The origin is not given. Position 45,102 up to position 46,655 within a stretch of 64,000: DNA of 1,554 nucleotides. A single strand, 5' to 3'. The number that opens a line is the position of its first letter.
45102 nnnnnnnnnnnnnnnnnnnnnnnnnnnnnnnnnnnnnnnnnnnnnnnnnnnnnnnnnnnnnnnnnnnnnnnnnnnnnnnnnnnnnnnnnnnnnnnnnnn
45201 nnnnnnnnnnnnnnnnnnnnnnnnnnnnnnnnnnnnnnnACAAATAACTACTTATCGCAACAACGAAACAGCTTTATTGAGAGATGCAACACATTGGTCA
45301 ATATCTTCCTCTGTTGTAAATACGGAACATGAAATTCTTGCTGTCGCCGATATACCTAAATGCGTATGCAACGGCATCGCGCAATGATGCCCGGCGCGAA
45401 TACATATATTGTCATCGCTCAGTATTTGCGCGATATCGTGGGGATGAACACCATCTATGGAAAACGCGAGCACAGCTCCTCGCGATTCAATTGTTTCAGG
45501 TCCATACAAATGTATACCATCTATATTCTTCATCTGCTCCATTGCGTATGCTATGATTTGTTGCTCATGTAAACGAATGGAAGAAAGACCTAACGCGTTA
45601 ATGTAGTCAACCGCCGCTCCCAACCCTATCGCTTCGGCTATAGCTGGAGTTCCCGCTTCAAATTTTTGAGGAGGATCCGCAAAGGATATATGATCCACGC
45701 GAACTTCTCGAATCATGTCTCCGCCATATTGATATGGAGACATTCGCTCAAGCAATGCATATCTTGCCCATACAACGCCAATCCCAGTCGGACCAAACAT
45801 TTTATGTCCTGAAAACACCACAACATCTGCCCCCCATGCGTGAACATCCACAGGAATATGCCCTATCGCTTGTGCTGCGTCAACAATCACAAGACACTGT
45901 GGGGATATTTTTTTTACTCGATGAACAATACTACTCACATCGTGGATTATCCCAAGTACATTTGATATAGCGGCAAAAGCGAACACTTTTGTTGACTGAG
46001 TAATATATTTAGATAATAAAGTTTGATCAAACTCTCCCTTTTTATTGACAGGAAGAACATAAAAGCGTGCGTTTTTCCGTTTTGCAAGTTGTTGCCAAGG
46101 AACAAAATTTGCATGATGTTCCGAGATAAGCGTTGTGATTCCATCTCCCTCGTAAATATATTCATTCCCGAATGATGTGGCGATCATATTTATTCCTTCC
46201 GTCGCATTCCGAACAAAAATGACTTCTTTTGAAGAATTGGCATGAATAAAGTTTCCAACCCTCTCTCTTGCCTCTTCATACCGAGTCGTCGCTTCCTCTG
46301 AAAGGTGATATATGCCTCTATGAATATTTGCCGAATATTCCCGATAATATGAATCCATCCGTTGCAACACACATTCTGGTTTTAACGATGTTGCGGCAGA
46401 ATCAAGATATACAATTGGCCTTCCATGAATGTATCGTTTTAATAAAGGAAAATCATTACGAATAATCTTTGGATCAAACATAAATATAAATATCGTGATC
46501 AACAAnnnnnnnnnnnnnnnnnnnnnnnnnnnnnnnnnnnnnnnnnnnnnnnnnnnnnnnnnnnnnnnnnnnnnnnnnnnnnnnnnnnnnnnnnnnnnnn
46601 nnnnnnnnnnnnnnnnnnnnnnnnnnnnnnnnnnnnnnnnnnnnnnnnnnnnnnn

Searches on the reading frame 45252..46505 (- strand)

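Call 74: search_protein_families(library=pfam, proteins=[window:45252-46505:-], max_evalue=0.00001)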
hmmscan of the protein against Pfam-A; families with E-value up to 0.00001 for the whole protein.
window:45252-46505:- (417 aa): 2 families
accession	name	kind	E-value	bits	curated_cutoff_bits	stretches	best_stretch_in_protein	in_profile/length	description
PF00266.25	Aminotran_5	-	1.2e-137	459.3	21.5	1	32-404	1-370/371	Aminotransferase class-V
PF01053.26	Cys_Met_Meta_PP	-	4.6e-06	25.9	27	1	161-236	127-199/381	Cys/Met metabolism PLP-dependent enzyme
